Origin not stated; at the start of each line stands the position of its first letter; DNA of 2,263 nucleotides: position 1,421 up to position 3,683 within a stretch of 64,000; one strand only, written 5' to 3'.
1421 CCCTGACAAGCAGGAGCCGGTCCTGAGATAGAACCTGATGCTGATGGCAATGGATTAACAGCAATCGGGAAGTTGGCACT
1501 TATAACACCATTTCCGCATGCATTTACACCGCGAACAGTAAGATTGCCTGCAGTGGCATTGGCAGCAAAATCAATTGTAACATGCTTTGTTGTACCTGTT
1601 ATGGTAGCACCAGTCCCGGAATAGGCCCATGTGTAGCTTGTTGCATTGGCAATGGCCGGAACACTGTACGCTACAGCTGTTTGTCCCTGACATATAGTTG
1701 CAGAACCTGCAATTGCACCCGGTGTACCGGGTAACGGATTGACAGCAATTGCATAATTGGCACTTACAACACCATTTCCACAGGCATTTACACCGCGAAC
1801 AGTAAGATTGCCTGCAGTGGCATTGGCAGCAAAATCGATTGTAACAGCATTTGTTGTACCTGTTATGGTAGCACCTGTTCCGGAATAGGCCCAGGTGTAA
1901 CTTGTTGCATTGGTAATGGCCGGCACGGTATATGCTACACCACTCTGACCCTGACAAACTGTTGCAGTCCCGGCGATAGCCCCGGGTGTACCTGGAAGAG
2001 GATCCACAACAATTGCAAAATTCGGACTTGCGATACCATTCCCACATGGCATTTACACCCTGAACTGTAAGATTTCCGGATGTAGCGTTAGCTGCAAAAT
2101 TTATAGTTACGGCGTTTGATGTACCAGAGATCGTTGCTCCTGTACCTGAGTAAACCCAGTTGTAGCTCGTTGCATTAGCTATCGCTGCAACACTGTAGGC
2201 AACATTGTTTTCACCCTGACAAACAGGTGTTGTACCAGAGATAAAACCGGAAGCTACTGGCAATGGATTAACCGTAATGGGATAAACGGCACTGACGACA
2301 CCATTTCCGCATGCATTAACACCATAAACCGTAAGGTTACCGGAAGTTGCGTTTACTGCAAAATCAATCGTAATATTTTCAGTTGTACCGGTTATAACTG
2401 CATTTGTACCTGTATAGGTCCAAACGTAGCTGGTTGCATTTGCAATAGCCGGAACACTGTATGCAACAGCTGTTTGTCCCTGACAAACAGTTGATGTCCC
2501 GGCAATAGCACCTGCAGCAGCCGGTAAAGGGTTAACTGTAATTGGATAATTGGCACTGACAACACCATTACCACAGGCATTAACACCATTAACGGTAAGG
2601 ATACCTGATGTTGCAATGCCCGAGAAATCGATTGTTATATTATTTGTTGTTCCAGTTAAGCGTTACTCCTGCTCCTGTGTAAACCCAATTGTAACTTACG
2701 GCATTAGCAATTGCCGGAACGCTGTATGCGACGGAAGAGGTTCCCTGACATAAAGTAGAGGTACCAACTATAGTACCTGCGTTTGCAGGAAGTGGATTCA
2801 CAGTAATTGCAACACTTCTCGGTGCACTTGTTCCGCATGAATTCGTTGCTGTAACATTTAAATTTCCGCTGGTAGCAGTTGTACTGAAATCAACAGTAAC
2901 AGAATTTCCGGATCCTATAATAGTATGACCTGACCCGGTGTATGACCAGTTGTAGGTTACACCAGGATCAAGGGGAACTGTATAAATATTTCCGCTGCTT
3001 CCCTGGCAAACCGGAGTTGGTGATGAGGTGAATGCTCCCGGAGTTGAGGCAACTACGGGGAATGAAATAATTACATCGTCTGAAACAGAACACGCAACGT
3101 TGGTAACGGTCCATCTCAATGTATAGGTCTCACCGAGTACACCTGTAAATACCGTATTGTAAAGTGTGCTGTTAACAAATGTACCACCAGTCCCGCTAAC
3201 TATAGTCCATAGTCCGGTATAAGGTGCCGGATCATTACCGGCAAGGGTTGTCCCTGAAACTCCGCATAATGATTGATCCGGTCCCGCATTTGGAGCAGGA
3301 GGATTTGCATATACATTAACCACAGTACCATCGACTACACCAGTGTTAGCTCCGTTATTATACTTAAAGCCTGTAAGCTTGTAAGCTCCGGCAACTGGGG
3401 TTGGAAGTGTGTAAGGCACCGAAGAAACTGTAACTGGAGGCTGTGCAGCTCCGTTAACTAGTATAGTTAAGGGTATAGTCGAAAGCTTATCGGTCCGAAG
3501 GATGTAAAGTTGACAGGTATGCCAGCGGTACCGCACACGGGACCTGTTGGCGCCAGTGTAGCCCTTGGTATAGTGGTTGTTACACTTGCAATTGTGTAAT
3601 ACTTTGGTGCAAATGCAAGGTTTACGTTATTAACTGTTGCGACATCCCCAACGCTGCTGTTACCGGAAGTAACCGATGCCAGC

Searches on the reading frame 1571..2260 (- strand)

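Call 101: search_protein_families(library=pfam, proteins=[window:1571-2260:-], max_evalue=0.00001)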
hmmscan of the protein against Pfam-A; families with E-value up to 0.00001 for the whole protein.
window:1571-2260:- (229 aa): 1 family
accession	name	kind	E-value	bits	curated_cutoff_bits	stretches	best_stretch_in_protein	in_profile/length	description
PF19408.5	PKD_6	-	7.2e-13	49.1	25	1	2-71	3-71/82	PKD-like domain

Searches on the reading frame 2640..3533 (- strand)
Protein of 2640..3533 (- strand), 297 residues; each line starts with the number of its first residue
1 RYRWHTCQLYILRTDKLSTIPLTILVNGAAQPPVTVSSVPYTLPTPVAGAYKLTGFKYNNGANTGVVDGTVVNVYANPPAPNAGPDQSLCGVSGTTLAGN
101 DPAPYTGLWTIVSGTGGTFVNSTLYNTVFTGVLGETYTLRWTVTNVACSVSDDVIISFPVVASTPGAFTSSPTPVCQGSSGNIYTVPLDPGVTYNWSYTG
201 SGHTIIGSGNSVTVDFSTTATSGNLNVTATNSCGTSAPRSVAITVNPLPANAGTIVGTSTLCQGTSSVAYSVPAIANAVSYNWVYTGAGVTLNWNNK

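Call 101: search_protein_families(library=pfam, proteins=[window:2640-3533:-], max_evalue=0.00001)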
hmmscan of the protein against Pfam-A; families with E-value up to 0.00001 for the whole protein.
window:2640-3533:- (297 aa): 2 families
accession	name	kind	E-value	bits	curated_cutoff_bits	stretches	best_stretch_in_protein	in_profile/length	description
PF19408.5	PKD_6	-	1.6e-20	73.6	25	2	165-242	5-81/82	PKD-like domain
PF19081.6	Ig_7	-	4.5e-07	30.5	27.3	1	168-247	4-84/84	Ig-like domain CHU_C associated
